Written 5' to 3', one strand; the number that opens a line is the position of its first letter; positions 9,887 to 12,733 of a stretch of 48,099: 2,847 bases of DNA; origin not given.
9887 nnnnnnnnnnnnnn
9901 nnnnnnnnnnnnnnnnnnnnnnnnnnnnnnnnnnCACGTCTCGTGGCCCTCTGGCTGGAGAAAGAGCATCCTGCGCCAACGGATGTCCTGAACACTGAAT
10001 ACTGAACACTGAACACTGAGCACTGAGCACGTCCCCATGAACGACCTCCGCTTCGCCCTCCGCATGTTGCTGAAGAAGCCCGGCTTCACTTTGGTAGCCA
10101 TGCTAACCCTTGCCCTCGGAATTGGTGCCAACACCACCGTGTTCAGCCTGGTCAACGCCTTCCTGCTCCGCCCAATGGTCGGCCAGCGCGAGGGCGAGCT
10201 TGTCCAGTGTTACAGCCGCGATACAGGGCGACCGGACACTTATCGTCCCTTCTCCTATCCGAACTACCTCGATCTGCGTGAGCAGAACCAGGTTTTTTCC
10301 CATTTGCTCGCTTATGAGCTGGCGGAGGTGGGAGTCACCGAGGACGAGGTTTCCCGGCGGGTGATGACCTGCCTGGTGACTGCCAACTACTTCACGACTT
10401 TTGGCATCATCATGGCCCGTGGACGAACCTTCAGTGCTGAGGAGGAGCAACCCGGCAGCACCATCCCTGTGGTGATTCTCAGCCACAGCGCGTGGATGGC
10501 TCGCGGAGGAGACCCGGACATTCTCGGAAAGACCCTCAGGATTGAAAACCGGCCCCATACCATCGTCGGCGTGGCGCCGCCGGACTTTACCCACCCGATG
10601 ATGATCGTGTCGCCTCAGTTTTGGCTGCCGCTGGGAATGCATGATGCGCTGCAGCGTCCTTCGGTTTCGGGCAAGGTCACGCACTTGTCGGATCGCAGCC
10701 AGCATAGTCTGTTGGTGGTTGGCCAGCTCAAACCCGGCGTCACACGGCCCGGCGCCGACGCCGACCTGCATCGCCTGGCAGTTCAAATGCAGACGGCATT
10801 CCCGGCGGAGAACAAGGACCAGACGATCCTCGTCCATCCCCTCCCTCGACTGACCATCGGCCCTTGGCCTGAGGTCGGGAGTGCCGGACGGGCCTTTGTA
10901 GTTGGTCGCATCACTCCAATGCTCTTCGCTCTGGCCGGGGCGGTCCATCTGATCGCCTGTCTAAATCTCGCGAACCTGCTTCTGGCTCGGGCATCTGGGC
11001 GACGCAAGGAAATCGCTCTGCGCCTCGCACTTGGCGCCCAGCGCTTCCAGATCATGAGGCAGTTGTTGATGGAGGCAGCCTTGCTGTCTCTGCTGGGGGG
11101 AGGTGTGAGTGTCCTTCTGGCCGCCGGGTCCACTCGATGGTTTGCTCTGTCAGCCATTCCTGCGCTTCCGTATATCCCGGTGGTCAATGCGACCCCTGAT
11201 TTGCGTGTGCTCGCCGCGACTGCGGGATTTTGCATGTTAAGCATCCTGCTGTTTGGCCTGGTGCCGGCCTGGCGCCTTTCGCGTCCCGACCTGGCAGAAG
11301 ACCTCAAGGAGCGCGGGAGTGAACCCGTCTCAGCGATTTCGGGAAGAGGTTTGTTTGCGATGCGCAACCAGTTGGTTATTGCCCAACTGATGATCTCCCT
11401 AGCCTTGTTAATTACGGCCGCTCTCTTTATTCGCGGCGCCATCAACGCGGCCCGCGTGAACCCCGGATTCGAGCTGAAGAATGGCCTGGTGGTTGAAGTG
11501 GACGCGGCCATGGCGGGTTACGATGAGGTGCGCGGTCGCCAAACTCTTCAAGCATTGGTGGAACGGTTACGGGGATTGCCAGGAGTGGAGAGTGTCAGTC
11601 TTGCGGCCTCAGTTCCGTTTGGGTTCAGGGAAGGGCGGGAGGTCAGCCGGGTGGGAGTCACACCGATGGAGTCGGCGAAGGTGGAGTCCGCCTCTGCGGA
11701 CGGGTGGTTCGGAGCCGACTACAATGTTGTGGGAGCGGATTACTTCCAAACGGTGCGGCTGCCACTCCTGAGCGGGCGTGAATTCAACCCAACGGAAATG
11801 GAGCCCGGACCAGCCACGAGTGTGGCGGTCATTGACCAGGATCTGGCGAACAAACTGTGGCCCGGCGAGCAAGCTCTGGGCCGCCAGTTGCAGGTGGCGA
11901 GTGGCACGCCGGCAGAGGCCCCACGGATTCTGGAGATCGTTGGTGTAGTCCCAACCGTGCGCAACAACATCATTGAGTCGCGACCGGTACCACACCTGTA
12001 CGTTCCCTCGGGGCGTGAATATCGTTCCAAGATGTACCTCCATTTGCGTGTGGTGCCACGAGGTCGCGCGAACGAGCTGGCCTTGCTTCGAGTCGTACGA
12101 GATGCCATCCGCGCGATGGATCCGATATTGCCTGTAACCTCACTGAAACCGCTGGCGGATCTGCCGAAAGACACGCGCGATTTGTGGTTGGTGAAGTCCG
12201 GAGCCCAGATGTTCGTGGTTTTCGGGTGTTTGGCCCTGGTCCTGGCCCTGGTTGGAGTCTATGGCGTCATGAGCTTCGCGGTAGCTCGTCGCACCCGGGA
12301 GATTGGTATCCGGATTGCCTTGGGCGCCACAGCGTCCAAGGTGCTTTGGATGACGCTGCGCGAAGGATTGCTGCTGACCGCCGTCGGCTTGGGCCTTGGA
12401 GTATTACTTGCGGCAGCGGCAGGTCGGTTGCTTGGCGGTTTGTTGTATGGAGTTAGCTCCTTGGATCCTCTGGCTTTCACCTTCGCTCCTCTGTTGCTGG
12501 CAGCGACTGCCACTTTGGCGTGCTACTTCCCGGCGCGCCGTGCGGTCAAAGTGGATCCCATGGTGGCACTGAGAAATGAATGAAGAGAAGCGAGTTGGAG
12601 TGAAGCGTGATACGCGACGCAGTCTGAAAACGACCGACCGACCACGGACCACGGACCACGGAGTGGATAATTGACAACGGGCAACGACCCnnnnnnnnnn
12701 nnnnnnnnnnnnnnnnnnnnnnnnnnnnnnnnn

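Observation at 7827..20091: Non-orphan ADOP locus: one MacA-like adaptor and one ATPase followed by four tandem diverged duplicated-FtsX permeases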

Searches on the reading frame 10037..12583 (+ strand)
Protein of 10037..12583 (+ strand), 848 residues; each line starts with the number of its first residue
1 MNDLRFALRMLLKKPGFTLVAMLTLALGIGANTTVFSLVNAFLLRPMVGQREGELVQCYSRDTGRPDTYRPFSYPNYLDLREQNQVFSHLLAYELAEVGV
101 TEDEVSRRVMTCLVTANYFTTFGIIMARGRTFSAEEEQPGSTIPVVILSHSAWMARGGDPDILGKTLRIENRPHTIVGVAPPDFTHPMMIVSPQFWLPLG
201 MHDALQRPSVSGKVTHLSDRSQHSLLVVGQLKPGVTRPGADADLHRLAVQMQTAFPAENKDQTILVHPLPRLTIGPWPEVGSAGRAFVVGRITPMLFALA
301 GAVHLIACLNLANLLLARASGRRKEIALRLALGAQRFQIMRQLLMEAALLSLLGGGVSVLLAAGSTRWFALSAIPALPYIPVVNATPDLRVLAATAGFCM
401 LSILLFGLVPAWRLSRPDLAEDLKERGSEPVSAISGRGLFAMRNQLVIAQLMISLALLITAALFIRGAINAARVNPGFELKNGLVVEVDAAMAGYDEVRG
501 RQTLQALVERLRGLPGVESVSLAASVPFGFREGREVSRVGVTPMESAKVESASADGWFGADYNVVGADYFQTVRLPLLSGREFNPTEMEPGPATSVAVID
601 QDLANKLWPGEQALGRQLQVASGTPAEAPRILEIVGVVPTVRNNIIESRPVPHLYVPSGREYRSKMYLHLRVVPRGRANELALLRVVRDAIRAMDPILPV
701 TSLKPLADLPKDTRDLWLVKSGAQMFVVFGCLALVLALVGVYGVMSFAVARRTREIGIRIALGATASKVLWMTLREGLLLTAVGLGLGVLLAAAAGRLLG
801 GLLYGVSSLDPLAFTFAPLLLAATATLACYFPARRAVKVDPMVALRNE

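Call 4: search_protein_families(library=ncbifam, proteins=[window:10037-12583:+])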
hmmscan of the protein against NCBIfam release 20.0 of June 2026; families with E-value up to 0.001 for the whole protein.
window:10037-12583:+ (848 aa): 3 families
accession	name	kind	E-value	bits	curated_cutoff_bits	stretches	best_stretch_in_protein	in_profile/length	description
TIGR03434.1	ADOP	subfamily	1.2e-235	784.4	622.3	1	2-848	3-803/803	ADOP family duplicated permease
NF007826.0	PRK10535.1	equivalog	2.6e-28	98.7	966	2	724-847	522-647/648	macrolide ABC transporter ATP-binding protein/permease MacB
NF038008.1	ABC_perm_DarB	equivalog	0.00023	19.2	700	0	295-528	275-491/777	darobactin export ABC transporter permease subunit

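Call 5: search_protein_families(library=pfam, proteins=[window:10037-12583:+])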
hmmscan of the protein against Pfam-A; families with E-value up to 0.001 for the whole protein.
window:10037-12583:+ (848 aa): 2 families
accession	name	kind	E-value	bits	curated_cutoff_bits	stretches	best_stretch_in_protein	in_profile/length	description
PF12704.14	MacB_PCD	-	1.3e-32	114.2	27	2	18-246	1-206/207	MacB-like periplasmic core domain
PF02687.27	FtsX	-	6.1e-27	94.5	25.5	2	728-841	2-120/120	FtsX-like permease C-terminal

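Call 8: find_related_loci(query=A1, collection=genome_contigs, flank=10000)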
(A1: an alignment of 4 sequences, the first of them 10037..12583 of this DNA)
Query A1 (848 aa) in genome_contigs; peptide patterns used: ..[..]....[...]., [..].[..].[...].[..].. (x = any residue, [..] = any of these).
599 stretches matched a pattern (row limit reached: there are more); 578 encode a relative of the query (tblastn E <= 1e-3); the best 80 are kept; 77 distinct loci.
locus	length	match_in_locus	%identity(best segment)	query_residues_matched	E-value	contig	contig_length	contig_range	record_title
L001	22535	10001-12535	47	2-847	0e+0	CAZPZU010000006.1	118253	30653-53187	MAG TPA_asm: uncultured Gemmatimonadaceae bacterium isolate SRP214966_co3_109 genome assembly, contig: NODE_32_length_11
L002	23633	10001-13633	45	1-848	0e+0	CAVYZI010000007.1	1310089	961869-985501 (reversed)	MAG: uncultured Verrucomicrobiae bacterium isolate MFD02416.bin.2.43 genome assembly, contig: contig_3333, whole genome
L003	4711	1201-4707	44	1-848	0e+0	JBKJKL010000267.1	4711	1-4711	MAG: Chthoniobacterales bacterium isolate ant_bin.241 k117_3474880, whole genome shotgun sequence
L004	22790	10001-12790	42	1-848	0e+0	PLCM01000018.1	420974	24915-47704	MAG: Spartobacteria bacterium isolate palsa_1414 73.20111000_P3D.6_contig_390, whole genome shotgun sequence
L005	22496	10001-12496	42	1-848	0e+0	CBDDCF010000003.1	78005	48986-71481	MAG: Acidobacteriota bacterium isolate 97fa86b7-40f1-472b-98dc-594f9cd3f42b genome assembly, contig: contig_3, whole gen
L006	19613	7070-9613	44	1-848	0e+0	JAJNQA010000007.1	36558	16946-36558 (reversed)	MAG: Heliomicrobium sp. isolate MAG_31 k141_80740, whole genome shotgun sequence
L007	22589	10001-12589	44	1-848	0e+0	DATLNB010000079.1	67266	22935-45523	MAG TPA_asm: Chthoniobacterales bacterium isolate SMAG_U13789 k141_1185884, whole genome shotgun sequence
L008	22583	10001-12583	43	1-848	0e+0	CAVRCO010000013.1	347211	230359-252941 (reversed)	MAG: uncultured Verrucomicrobiae bacterium isolate MFD03346.bin.2.17 genome assembly, contig: contig_23005, whole genome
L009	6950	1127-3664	44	1-848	0e+0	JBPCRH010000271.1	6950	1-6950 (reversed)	MAG: Chthoniobacterales bacterium isolate TH_ant_mag_229 k127_10274813, whole genome shotgun sequence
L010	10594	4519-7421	44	1-848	0e+0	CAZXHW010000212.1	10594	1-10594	MAG TPA_asm: uncultured Heliomicrobium sp. isolate binchicken_co199_63 genome assembly, contig: NODE_4423_length_10594_c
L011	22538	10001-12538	44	1-848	0e+0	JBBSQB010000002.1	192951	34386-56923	MAG: Chthoniobacterales bacterium isolate LS6_sbin.74 LS6_sbin.74_K_1211968_L_192951_cov_15.0000, whole genome shotgun s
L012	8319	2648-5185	44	1-848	0e+0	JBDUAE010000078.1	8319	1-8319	MAG: Chthoniobacterales bacterium isolate cluster4_bin.183 NODE_26270_length_8319_cov_13.947846, whole genome shotgun se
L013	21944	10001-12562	44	1-848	0e+0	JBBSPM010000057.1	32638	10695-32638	MAG: Chthoniobacterales bacterium isolate LS6_sbin.56 LS6_sbin.56_K_1888718_L_32638_cov_29.8703, whole genome shotgun se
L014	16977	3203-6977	41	1-848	0e+0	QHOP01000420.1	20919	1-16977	MAG: Verrucomicrobia bacterium isolate AV5 14_0919_12_20cm_scaffold_3166_curated, whole genome shotgun sequence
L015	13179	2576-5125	43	1-848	8e-180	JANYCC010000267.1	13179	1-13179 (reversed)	MAG: Verrucomicrobia bacterium isolate 336R_metabinner_121 336R_k141_1630032, whole genome shotgun sequence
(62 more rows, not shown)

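Call 88: find_homologous_proteins(query=window:10037-12583:+, max_evalue=1e-100)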
Query window:10037-12583:+ (848 aa): 6380 proteins with E <= 1e-100 among 8000 candidates; the best 120 are listed.
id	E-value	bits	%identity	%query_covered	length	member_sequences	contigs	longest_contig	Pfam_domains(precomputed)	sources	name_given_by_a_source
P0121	0.0e+0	1767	95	100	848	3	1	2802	PF02687.28,PF12704.15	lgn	-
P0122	0.0e+0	1368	75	100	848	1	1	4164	PF02687.28,PF12704.15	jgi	jgi:predicted permease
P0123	0.0e+0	1362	75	100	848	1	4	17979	PF02687.28,PF12704.15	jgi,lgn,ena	jgi:predicted permease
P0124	0.0e+0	1323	73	100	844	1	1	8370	PF02687.28,PF12704.15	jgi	jgi:predicted permease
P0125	0.0e+0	1293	71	100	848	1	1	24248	PF02687.28,PF12704.15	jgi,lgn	jgi:predicted permease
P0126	0.0e+0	1291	72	100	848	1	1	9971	PF02687.28,PF12704.15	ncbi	-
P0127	0.0e+0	1290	71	100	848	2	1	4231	PF02687.28,PF12704.15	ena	-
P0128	0.0e+0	1289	70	100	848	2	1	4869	PF02687.28,PF12704.15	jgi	-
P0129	0.0e+0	1272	70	100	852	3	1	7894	PF02687.28,PF12704.15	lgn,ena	-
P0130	0.0e+0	1253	68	100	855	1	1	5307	PF02687.28,PF12704.15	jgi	jgi:predicted permease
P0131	0.0e+0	1250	69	100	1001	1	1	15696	PF02687.28,PF12704.15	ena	-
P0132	0.0e+0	1238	69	100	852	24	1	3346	PF02687.28,PF12704.15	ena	-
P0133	0.0e+0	1235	69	100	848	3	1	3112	PF02687.28,PF12704.15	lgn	-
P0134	0.0e+0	1234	68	100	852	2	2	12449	PF02687.28,PF12704.15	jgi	jgi:predicted permease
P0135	0.0e+0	1227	66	100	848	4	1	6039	PF02687.28,PF12704.15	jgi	-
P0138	0.0e+0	1212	67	100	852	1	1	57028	PF02687.28,PF12704.15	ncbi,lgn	-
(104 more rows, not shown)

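Call 89: find_encoding_contigs(protein=P0123, flank=10000, max_places=2)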
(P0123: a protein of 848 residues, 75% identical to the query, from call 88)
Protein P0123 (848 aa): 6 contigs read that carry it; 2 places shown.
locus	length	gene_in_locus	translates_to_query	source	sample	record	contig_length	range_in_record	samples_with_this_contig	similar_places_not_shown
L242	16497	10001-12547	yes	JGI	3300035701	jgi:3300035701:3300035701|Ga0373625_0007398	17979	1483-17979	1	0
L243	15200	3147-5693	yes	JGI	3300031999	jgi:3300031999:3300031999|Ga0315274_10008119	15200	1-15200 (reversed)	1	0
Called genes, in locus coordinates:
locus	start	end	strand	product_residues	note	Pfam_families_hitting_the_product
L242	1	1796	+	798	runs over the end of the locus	PF12704:MacB_PCD, PF02687:FtsX, PF12704:MacB_PCD, PF02687:FtsX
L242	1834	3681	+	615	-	PF12796:Ank_2, PF12796:Ank_2, PF13637:Ank_4, PF13857:Ank_5, PF12796:Ank_2, PF13637:Ank_4, PF12796:Ank_2, PF13637:Ank_4, +7 more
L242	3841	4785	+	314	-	PF13349:DUF4097 (weak)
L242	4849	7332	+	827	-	PF12704:MacB_PCD, PF02687:FtsX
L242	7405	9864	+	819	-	PF12704:MacB_PCD, PF02687:FtsX, PF12704:MacB_PCD, PF02687:FtsX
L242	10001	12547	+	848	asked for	PF12704:MacB_PCD, PF02687:FtsX, PF12704:MacB_PCD, PF02687:FtsX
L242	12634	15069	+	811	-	PF12704:MacB_PCD, PF02687:FtsX, PF12704:MacB_PCD, PF02687:FtsX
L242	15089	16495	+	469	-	?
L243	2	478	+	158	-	?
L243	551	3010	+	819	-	PF12704:MacB_PCD, PF02687:FtsX, PF12704:MacB_PCD, PF02687:FtsX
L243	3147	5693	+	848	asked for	PF12704:MacB_PCD, PF02687:FtsX, PF12704:MacB_PCD, PF02687:FtsX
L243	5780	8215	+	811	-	PF12704:MacB_PCD, PF02687:FtsX, PF12704:MacB_PCD, PF02687:FtsX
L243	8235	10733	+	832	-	PF12704:MacB_PCD, PF02687:FtsX, PF12704:MacB_PCD, PF02687:FtsX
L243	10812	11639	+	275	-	PF08713:DNA_alkylation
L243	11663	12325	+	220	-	PF00005:ABC_tran, PF02463:SMC_N (faint), PF13175:AAA_15 (faint), PF13304:AAA_21 (weak)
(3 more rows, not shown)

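Call 90: find_encoding_contigs(protein=P0125, flank=10000, max_places=2)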
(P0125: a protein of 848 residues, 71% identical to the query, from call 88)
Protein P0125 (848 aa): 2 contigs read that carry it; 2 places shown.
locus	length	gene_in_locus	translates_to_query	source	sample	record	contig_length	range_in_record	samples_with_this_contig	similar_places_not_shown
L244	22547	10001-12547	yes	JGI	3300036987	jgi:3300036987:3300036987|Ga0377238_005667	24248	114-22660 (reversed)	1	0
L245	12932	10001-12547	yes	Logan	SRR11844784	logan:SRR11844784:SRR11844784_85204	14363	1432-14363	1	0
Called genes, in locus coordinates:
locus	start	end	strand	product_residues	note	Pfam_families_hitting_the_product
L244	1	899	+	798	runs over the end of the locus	PF12704:MacB_PCD, PF02687:FtsX, PF12704:MacB_PCD, PF02687:FtsX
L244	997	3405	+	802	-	PF12704:MacB_PCD, PF02687:FtsX, PF12704:MacB_PCD, PF02687:FtsX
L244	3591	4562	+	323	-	PF13349:DUF4097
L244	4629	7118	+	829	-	PF12704:MacB_PCD, PF02687:FtsX, PF12704:MacB_PCD, PF02687:FtsX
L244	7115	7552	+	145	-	-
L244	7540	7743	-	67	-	-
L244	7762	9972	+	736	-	PF12704:MacB_PCD, PF02687:FtsX, PF12704:MacB_PCD, PF02687:FtsX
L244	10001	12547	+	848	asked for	PF12704:MacB_PCD, PF02687:FtsX, PF12704:MacB_PCD, PF02687:FtsX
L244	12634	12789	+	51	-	-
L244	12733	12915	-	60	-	-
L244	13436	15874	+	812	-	PF12704:MacB_PCD, PF02687:FtsX, PF12704:MacB_PCD, PF02687:FtsX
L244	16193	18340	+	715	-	PF02687:FtsX, PF12704:MacB_PCD (weak), PF02687:FtsX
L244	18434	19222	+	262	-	PF08713:DNA_alkylation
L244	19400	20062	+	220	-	PF02463:SMC_N (weak), PF00005:ABC_tran, PF13304:AAA_21 (weak)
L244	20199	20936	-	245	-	PF01255:Prenyltransf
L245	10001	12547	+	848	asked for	PF12704:MacB_PCD, PF02687:FtsX, PF12704:MacB_PCD, PF02687:FtsX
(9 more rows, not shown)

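Call 91: find_encoding_contigs(protein=P0138, flank=10000, max_places=2)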
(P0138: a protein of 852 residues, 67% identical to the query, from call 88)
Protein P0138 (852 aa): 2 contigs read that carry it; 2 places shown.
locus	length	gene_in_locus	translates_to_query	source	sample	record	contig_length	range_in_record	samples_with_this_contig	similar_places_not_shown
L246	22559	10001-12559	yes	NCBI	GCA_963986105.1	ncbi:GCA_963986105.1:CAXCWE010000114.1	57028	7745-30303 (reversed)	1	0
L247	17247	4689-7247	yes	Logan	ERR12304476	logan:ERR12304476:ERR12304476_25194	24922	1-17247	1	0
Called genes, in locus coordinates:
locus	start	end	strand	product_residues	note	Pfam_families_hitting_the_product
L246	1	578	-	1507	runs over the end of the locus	PF00041:fn3 (faint), PF16656:Pur_ac_phosph_N (faint), PF00801:PKD (faint), PF18911:PKD_4 (faint), PF13620:CarboxypepD_reg (faint), PF07705:CARDB (weak)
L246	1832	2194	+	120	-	-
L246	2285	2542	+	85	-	-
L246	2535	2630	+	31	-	-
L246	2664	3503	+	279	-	PF00239:Resolvase (weak), PF13384:HTH_23 (weak)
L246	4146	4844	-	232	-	PF00665:rve, PF13683:rve_3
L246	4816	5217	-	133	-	PF13518:HTH_28, PF13551:HTH_29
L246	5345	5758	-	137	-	-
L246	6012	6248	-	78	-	-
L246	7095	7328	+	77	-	PF01361:Tautomerase (weak)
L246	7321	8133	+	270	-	-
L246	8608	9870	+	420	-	-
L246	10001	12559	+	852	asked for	PF12704:MacB_PCD, PF02687:FtsX, PF12704:MacB_PCD, PF02687:FtsX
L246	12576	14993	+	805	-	PF12704:MacB_PCD, PF02687:FtsX, PF12704:MacB_PCD, PF02687:FtsX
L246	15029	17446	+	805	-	PF12704:MacB_PCD, PF02687:FtsX, PF12704:MacB_PCD, PF02687:FtsX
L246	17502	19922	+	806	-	PF12704:MacB_PCD, PF02687:FtsX, PF12704:MacB_PCD, PF02687:FtsX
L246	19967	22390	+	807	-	PF12704:MacB_PCD, PF02687:FtsX, PF12704:MacB_PCD, PF02687:FtsX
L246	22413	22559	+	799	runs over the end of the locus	PF12704:MacB_PCD, PF02687:FtsX, PF12704:MacB_PCD, PF02687:FtsX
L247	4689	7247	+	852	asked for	PF12704:MacB_PCD, PF02687:FtsX, PF12704:MacB_PCD, PF02687:FtsX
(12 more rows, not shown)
